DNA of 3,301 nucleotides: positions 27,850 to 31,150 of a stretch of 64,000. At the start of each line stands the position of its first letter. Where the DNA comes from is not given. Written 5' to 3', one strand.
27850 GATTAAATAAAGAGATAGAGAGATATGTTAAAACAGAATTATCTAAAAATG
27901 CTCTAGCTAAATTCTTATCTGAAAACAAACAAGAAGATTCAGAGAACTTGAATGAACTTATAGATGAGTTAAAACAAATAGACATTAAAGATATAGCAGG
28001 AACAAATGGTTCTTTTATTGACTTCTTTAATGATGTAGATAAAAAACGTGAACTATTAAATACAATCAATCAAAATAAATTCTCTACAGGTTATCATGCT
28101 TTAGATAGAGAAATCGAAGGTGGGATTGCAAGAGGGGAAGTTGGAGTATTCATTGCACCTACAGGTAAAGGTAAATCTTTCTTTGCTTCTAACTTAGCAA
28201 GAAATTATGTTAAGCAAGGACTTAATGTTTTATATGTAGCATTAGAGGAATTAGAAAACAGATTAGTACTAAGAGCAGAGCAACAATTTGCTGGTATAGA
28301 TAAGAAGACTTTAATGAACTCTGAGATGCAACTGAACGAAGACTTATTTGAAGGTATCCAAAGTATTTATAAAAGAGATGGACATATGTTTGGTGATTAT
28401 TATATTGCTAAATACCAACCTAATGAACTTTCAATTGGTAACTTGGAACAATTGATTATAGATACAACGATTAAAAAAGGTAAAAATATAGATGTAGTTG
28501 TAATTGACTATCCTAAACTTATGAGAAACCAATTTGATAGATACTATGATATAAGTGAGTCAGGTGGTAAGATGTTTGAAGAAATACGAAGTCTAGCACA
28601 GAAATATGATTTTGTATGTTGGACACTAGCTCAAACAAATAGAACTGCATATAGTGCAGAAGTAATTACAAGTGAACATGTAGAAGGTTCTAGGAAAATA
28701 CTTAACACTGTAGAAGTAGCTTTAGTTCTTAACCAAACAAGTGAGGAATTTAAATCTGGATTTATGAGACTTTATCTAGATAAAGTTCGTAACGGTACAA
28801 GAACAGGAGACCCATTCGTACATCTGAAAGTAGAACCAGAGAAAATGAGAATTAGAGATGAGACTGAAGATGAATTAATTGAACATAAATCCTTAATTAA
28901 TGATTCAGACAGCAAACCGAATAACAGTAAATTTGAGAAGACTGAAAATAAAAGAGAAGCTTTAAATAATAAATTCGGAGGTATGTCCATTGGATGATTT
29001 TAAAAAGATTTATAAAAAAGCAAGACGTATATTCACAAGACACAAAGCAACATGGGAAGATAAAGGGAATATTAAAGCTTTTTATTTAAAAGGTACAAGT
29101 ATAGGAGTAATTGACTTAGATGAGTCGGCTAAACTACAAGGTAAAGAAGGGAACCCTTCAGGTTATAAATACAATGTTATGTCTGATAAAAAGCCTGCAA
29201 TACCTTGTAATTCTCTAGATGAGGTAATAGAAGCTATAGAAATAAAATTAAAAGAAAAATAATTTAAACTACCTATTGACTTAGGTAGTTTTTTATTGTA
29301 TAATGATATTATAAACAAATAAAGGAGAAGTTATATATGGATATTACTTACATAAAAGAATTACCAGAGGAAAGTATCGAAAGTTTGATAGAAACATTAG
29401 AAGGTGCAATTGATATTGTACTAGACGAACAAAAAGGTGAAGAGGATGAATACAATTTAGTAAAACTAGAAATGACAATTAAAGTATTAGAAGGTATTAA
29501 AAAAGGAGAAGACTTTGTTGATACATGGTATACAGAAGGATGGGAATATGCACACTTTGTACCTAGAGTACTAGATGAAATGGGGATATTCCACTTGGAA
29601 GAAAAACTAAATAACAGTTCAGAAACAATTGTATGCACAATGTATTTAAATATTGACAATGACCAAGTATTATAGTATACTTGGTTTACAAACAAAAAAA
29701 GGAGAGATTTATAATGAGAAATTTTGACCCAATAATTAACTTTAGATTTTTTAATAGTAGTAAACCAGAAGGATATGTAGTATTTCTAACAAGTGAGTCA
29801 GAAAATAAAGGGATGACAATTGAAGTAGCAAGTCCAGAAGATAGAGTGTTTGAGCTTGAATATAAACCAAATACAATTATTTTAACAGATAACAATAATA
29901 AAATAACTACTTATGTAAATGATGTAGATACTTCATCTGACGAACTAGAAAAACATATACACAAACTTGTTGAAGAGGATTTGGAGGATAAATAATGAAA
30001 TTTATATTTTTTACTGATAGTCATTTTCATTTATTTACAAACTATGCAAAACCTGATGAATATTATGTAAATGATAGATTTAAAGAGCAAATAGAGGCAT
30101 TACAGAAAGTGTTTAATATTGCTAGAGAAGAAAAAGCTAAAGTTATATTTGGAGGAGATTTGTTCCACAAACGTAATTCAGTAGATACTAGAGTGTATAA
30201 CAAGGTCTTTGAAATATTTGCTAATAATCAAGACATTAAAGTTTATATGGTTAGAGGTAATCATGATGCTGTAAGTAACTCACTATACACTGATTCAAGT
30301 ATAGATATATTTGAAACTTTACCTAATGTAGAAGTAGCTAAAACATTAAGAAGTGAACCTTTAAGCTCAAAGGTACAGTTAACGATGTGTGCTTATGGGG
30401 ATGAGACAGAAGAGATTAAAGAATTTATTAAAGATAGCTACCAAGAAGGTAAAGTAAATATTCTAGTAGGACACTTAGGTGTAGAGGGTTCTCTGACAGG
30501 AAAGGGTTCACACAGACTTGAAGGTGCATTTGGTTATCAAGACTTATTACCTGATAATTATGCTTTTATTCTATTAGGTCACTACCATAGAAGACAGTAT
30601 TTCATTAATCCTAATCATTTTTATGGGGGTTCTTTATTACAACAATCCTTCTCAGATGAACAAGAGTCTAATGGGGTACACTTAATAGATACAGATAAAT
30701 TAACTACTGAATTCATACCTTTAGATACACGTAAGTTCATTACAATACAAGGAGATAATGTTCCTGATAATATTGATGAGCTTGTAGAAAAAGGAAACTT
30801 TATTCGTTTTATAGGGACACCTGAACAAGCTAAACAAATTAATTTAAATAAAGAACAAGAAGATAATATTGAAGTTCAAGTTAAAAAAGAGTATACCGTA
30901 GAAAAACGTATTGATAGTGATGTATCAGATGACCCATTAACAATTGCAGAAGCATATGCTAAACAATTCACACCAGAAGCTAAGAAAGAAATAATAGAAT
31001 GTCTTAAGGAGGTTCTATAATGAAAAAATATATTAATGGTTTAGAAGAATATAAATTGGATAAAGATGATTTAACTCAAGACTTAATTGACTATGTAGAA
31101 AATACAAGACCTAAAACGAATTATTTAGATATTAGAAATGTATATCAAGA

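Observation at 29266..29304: Recurring terminator hairpins with an embedded sigma-A promoter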

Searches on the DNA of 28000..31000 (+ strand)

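Call 9: search_dna_similar(query=window:28000-31000:+, collection=phages, mode=near, max_rows=15)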
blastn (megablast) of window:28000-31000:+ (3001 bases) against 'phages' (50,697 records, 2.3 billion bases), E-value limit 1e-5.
Records with a match: 151; places in all: 151; records where one place covers at least 80% of the query: 7.
Best place of each record, by identity: 90-95% 7; 80-90% 76; 60-80% 68.
By first word of the organism name: Staphylococcus 151.
By host as written in the record: Staphylococcus aureus 36; Staphylococcus carnosus TM300 19; Staphylococcus sp. 11; Staphylococcus xylosus M1997-2/10 8; - 7; Staphylococcus aureus ATCC 25923 7; Staphylococcus epidermidis F12 5; Staphylococcus epidermidis 5; and 38 more.
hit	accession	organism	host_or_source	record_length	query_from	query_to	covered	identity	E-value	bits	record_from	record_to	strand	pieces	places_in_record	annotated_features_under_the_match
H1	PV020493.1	Staphylococcus phage RSM-J51Sa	-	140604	1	3001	100%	93.5%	0e+0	4458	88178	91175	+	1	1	record has no annotation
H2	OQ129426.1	Staphylococcus phage vB_SauM_JDF86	Staphylococcus aureus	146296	1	2999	100%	93.4%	0e+0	4434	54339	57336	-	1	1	hypothetical protein (x3) | DNA helicase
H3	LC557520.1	Staphylococcus phage vB_SsapH-Golestan101-M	Staphylococcus saprophyticus 101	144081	1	3001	100%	93.2%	0e+0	4428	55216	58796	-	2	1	recombination exonuclease | DNA helicase | hypothetical protein (x5)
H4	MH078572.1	Staphylococcus phage phiSA_BS1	Staphylococcus sp. ATCC 25923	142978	1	2999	100%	92.0%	0e+0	4205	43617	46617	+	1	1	recombination exonuclease | DNA helicase | hypothetical protein (x3)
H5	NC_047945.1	Staphylococcus phage phiSA_BS1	Staphylococcus sp. ATCC 25923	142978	1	2999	100%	92.0%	0e+0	4205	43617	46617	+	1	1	recombination exonuclease | DNA helicase | hypothetical protein (x3)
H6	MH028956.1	Staphylococcus phage phiSA_BS2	Staphylococcus aureus ATCC 25923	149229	1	2999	100%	91.9%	0e+0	4200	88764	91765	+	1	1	recombination exonuclease | DNA helicase | hypothetical protein (x3)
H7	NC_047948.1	Staphylococcus phage phiSA_BS2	Staphylococcus aureus ATCC 25923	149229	1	2999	100%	91.9%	0e+0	4200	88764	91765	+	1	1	recombination exonuclease | DNA helicase | hypothetical protein (x3)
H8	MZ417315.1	Staphylococcus phage PG-2021_10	Staphylococcus xylosus M1997-2/10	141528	1676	3001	44%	85.3%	0e+0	1365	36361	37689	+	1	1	record has no annotation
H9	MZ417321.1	Staphylococcus phage PG-2021_18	Staphylococcus xylosus M1997-2/10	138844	1676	3001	44%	85.3%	0e+0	1365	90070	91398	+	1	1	record has no annotation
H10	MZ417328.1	Staphylococcus phage PG-2021_2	Mammaliicoccus vitulinus C5817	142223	1676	3001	44%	85.3%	0e+0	1365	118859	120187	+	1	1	record has no annotation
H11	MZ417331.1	Staphylococcus phage PG-2021_35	Staphylococcus xylosus M1997-2/10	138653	1676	3001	44%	85.3%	0e+0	1365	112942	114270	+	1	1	record has no annotation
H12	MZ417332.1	Staphylococcus phage PG-2021_38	Staphylococcus epidermidis I0515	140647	1676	3001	44%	85.3%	0e+0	1365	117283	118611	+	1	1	record has no annotation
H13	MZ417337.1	Staphylococcus phage PG-2021_47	Staphylococcus xylosus I2595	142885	1676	3001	44%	85.3%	0e+0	1365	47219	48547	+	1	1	record has no annotation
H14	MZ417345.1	Staphylococcus phage PG-2021_84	Staphylococcus xylosus M1997-2/10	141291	1676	3001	44%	85.3%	0e+0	1365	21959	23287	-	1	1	record has no annotation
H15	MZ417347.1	Staphylococcus phage PG-2021_87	Staphylococcus xylosus M1997-2/10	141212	1676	3001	44%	85.3%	0e+0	1365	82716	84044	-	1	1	record has no annotation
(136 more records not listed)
